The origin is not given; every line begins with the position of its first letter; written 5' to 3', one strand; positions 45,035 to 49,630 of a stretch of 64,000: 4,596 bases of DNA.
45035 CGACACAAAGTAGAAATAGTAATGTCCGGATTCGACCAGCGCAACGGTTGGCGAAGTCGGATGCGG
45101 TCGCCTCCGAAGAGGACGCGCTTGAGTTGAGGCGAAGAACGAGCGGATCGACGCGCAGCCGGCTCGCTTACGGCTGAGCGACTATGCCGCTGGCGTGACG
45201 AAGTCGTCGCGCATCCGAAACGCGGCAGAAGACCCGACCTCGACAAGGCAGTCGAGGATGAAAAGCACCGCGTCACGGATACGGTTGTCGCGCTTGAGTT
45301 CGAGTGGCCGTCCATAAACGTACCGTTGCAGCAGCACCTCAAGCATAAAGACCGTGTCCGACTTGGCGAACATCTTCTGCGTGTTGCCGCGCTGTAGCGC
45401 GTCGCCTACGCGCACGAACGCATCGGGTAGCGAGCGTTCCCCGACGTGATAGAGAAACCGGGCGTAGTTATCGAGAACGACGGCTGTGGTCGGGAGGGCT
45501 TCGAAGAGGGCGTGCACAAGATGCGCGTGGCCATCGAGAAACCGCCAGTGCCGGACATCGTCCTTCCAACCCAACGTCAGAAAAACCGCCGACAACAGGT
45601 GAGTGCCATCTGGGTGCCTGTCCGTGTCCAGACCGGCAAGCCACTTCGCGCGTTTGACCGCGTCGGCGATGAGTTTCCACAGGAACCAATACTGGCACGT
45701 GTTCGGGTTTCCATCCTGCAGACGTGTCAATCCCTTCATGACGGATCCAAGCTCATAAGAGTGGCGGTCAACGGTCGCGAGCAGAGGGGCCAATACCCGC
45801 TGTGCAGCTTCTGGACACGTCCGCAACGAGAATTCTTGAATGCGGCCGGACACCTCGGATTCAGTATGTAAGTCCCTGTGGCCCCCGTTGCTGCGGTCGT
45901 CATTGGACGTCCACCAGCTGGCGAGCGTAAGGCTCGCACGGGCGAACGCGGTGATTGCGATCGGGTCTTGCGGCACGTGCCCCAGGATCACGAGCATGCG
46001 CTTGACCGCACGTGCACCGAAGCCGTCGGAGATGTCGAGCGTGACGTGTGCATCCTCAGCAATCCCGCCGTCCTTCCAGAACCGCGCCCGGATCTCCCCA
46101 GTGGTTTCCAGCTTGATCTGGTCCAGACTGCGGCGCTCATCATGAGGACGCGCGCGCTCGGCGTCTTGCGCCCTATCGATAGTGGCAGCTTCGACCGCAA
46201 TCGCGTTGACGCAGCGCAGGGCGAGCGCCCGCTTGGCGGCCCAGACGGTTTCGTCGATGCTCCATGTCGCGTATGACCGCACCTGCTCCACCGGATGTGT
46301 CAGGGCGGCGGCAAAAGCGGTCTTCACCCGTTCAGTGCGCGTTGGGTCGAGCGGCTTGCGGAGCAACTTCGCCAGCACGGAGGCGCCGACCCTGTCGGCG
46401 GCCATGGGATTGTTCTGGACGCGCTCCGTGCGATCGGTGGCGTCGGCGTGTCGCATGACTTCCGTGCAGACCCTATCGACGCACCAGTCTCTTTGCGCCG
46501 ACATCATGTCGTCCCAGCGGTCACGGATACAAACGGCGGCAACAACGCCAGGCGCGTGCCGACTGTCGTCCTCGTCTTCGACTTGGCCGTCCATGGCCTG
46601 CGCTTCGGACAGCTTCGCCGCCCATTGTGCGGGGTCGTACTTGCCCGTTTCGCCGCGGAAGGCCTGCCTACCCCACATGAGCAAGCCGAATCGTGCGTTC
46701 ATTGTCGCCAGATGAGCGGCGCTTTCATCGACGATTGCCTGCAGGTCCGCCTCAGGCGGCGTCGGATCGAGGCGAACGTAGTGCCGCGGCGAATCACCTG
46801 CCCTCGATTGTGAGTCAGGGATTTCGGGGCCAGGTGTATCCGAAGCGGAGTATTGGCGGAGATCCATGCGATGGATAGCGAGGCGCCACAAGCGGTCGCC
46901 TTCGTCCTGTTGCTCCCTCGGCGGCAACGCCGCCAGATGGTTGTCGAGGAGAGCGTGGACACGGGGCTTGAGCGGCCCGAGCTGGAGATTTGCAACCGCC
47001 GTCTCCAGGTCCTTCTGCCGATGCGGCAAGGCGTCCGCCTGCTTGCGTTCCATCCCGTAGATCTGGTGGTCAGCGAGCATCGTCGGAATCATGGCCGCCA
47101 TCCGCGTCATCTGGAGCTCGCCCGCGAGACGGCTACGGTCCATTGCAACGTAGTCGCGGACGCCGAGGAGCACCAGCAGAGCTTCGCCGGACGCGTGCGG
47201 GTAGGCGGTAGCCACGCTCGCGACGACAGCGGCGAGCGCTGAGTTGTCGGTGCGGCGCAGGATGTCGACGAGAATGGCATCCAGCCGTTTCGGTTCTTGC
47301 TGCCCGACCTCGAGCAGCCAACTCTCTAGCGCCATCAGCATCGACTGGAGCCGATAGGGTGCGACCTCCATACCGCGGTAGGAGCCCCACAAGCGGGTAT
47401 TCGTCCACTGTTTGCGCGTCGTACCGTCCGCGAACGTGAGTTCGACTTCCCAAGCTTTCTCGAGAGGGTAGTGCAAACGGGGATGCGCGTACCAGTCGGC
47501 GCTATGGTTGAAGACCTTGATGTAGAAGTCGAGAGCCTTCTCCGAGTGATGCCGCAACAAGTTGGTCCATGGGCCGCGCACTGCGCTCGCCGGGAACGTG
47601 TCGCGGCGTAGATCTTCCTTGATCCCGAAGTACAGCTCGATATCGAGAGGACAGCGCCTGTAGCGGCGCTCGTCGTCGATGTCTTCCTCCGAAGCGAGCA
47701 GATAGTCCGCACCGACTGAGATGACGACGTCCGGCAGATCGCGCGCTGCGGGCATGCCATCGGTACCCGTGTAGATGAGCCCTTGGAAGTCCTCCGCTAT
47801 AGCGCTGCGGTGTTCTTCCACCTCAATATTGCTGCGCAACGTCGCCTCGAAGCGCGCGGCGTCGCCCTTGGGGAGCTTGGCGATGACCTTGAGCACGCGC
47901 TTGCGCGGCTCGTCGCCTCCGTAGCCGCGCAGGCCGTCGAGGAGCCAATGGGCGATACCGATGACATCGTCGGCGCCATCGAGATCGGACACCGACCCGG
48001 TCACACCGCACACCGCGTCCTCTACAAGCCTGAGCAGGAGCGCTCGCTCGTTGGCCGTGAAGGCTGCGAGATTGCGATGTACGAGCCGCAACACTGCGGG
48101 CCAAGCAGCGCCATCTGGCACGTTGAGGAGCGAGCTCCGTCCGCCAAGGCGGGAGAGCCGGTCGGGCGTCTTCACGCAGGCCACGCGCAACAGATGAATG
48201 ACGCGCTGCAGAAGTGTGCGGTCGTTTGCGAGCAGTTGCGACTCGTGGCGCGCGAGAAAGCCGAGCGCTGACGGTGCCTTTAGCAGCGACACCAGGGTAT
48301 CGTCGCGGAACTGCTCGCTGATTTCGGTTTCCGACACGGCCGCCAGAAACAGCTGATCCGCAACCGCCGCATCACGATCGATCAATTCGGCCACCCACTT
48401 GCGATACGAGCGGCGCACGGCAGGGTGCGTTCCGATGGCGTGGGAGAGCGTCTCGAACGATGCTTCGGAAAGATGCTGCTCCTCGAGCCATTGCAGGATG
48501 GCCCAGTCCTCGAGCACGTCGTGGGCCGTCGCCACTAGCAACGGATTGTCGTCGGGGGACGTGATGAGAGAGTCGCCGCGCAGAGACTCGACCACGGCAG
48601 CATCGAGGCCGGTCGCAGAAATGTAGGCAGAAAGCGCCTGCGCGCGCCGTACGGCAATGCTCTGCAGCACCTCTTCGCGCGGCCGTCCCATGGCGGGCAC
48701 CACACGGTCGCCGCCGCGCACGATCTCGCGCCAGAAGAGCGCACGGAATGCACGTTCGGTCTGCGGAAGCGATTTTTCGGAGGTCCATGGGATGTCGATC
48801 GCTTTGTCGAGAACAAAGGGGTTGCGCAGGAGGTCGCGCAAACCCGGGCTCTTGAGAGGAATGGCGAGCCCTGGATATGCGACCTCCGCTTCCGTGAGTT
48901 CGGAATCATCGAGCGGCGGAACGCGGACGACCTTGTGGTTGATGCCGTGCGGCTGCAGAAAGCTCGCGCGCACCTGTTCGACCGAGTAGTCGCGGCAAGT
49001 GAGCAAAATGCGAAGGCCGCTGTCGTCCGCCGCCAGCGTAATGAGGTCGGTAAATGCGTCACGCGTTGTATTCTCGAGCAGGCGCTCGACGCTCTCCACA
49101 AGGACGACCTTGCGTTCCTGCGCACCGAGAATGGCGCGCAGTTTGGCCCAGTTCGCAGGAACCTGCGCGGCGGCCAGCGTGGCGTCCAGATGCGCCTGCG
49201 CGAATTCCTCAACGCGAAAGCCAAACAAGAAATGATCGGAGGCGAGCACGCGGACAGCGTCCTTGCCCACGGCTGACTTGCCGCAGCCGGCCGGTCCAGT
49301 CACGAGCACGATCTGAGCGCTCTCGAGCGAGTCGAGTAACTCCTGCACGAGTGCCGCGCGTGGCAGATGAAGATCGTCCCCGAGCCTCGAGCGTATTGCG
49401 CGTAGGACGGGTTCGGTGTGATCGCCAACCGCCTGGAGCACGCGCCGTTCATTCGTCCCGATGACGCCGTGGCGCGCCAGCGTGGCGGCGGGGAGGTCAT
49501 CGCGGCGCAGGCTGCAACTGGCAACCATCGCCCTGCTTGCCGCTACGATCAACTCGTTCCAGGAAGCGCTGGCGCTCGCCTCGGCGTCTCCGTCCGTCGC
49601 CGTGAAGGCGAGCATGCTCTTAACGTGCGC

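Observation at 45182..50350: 1722-aa Avs-like STAND NTPase with a Cap4/DUF4297-like N-terminal nuclease-like domain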

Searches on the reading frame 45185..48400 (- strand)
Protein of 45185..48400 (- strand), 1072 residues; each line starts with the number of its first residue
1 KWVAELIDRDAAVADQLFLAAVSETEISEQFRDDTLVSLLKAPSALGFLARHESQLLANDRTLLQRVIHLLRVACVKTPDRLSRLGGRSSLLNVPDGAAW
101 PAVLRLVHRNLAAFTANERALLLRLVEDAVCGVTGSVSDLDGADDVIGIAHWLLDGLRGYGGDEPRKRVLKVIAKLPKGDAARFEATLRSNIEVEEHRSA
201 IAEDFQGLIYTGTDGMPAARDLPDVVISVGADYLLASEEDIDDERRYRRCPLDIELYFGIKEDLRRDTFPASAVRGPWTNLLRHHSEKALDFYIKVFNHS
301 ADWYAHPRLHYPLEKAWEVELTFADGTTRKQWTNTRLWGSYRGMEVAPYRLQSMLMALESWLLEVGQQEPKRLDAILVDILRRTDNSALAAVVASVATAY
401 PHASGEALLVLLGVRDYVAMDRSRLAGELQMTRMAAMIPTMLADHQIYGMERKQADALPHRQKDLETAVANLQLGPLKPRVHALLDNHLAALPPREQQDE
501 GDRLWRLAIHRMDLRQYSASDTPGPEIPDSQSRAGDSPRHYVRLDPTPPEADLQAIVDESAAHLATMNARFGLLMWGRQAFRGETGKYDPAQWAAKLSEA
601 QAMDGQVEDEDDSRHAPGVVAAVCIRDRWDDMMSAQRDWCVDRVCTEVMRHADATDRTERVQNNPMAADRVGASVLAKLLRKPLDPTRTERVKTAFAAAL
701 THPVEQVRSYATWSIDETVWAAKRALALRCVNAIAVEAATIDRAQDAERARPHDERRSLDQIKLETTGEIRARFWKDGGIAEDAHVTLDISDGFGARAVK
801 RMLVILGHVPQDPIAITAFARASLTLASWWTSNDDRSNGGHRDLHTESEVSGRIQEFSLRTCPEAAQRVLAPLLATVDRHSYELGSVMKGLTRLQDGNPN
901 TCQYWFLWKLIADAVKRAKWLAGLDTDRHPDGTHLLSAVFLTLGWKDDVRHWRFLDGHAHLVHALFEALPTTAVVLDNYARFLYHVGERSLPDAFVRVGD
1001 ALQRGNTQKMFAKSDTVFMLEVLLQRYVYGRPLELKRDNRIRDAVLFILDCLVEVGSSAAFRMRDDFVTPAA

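Call 74: predict_structure(alignment_id=A2)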
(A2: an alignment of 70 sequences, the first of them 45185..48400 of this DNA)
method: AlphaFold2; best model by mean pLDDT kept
length: 1072 residues; sequences in the alignment: 70
mean_pLDDT: 90.6   pTM: 0.88
mean pLDDT of the five models: 90.6, 89.9, 89.2, 88.3, 88.1
residues with pLDDT >= 90: 789; 70-90: 212; 50-70: 69; < 50: 2
segments of 3 or more residues with pLDDT < 50: none
pLDDT, mean of each block of 10 residues (from residue 1): 79 87 83 88 89 91 91 89 70 89 96 91 94 87 96 86 90 96 92 57 92 93 97 91 66 85 79 95 97 98 92 94 98 96 88 97 98 98 98 98 98 97 91 68 87 93 96 97 98 96 96 95 67 60 89 93 90 92 76 94 76 87 95 96 96 81 81 95 94 96 93 89 93 96 94 92 93 92 93 90 95 97 95 64 87 97 98 96 96 95 98 97 83 95 89 96 97 96 96 98 93 91 94 94 96 87 87 68
secondary structure, 60 per line:
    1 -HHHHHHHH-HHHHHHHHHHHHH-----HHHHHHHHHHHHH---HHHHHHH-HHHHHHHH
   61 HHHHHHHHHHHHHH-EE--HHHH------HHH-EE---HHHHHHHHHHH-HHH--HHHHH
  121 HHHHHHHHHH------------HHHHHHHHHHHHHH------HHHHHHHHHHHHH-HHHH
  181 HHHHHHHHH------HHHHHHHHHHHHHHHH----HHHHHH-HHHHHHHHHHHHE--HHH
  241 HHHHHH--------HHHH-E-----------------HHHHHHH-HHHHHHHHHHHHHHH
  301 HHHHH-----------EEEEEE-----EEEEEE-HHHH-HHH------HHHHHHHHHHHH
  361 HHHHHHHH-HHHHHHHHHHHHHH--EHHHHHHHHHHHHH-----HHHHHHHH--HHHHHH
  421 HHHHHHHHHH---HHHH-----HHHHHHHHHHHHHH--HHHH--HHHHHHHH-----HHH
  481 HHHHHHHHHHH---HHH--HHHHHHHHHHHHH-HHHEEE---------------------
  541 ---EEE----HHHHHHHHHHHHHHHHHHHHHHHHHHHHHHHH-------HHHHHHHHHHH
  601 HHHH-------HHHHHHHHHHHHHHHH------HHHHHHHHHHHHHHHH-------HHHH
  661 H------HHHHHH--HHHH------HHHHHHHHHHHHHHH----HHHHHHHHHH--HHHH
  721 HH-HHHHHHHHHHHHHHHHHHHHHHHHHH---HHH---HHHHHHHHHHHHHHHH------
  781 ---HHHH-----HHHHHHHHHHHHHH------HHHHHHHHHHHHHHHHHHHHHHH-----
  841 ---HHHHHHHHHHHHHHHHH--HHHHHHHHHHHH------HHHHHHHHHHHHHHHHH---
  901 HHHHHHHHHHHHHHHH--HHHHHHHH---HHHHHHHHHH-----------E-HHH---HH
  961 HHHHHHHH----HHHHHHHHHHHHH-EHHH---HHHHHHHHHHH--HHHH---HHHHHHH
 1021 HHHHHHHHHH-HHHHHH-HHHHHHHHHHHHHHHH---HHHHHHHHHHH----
elements in order (helices of 4 or more, strands of 3 or more residues): H2-9 H11-23 H29-41 H45-51 H53-74 H80-83 H99-109 H116-130 H143-156 H163-175 H177-189 H196-211 H216-221 H223-234 H238-246 H255-258 H278-284 H286-305 E317-322 E328-333 H335-338 H349-368 H370-383 H387-399 H405-412 H415-430 H434-437 H443-456 H459-462 H465-472 H478-491 H500-512 E517-519 E544-546 H551-582 H590-604 H612-627 H634-649 H657-661 H668-673 H676-679 H686-700 H705-714 H717-722 H724-749 H759-774 H784-787 H793-806 H813-835 H844-860 H863-874 H881-897 H901-916 H919-926 H930-939 H959-968 H973-985 H994-1004 H1007-1010 H1014-1030 H1032-1037 H1039-1054 H1058-1068

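Call 76: fold_search(model_id=the predicted structure, library=pdb)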
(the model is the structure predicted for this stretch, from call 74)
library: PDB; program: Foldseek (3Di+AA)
matches with E <= 10: 770; with E <= 0.001: 66
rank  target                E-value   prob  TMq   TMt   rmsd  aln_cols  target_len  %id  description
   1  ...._B                5.9e-32  1.00  0.76  0.55   6.0      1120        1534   20  Avs4 bound to phage PhiV-1 portal (released 2022-08-03)
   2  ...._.                7.3e-32  1.00  0.75  0.54   6.2      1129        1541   20  Avs4 bound to phage PhiV-1 portal (released 2022-08-03)
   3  8qyz_F                1.9e-05  1.00  0.17  0.18  22.7      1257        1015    9  Crystal structure of hiNES2 in complex with Xpo1 and RanGTP (released 2024-11-06)
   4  8qyz_C                2.5e-05  1.00  0.24  0.25  21.5      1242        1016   10  Crystal structure of hiNES2 in complex with Xpo1 and RanGTP (released 2024-11-06)
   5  3nc1_A                3.2e-05  1.00  0.21  0.22  22.6      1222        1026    7  Crystal structure of the CRM1-RanGTP complex (released 2010-10-27)
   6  4hay_C                4.7e-05  1.00  0.19  0.20  22.6      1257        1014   10  Crystal structure of CRM1 inhibitor Leptomycin B in complex with CRM1(K548E,K579Q)-Ran-RanBP1 (released 2013-01-09)
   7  7z8v_D                5.4e-05  1.00  0.19  0.18  30.2      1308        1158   10  CAND1-SCF-SKP2 (SKP1deldel) CAND1 engaged SCF rocked (released 2023-04-19)
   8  5xoj_C                6.5e-05  1.00  0.21  0.22  22.7      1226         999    8  Crystal structure of Xpo1p-PKI-Nup42p-Gsp1p-GTP complex (released 2017-08-16)
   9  3nc0_D                7.8e-05  1.00  0.23  0.23  23.1      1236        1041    8  Crystal structure of the HIV-1 Rev NES-CRM1-RanGTP nuclear export complex (crystal II) (released 2010-10-27)
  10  6m60_C                8.1e-05  1.00  0.19  0.20  22.6      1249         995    9  Plumbagin in complex with CRM1#-Ran-RanBP1 (released 2021-06-09)
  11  6xu2_A                8.3e-05  1.00  0.23  0.22  36.5      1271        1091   10  Human karyopherin RanBP5 (isoform-3) (released 2020-04-22)
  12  9vm1_C                8.3e-05  1.00  0.17  0.18  22.4      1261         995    9  MVM NS2 mutant Nm42 in complex with CRM1-Ran-RanBP1 (released 2025-08-06)
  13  8sgh_A                1.0e-04  1.00  0.19  0.22  27.3      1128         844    9  Cryo-EM structure of Karyopherin-beta2 bound to HNRNPH2 PY-NLS (released 2023-06-14)
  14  5hdt_A                1.0e-04  1.00  0.15  0.15  33.8      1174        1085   12  Human cohesin regulator Pds5B bound to a Wapl peptide (released 2016-03-09)
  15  7q3l_A                1.1e-04  1.00  0.20  0.24  20.8      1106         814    9  Human 17S U2 snRNP 5' domain (released 2022-03-30)
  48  8qo9_B1               4.8e-04  1.00  0.20  0.23  20.8      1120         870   10  Cryo-EM structure of a human spliceosomal B complex protomer (released 2024-01-24)
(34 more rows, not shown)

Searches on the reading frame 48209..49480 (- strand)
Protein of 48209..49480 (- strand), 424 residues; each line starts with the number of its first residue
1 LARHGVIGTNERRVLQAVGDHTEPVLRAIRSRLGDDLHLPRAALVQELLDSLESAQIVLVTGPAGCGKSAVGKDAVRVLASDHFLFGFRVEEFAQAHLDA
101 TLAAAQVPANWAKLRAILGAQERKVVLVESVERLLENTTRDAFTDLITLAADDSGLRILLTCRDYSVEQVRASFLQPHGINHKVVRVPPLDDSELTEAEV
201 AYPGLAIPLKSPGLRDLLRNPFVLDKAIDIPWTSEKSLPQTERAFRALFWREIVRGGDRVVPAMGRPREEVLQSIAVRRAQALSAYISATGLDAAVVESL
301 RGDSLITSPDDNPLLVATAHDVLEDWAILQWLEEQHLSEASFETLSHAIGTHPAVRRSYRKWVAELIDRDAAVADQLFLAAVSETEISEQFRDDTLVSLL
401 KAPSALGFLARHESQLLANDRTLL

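Call 46: search_solved_structures(query=window:48209-49480:-, max_evalue=0.001, show_alignments=1)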
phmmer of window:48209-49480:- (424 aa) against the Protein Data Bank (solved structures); distinct sequences matched with E-value up to 0.001: 1.
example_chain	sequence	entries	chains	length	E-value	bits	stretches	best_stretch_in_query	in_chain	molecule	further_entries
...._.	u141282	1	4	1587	3.9e-21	78.6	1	15-424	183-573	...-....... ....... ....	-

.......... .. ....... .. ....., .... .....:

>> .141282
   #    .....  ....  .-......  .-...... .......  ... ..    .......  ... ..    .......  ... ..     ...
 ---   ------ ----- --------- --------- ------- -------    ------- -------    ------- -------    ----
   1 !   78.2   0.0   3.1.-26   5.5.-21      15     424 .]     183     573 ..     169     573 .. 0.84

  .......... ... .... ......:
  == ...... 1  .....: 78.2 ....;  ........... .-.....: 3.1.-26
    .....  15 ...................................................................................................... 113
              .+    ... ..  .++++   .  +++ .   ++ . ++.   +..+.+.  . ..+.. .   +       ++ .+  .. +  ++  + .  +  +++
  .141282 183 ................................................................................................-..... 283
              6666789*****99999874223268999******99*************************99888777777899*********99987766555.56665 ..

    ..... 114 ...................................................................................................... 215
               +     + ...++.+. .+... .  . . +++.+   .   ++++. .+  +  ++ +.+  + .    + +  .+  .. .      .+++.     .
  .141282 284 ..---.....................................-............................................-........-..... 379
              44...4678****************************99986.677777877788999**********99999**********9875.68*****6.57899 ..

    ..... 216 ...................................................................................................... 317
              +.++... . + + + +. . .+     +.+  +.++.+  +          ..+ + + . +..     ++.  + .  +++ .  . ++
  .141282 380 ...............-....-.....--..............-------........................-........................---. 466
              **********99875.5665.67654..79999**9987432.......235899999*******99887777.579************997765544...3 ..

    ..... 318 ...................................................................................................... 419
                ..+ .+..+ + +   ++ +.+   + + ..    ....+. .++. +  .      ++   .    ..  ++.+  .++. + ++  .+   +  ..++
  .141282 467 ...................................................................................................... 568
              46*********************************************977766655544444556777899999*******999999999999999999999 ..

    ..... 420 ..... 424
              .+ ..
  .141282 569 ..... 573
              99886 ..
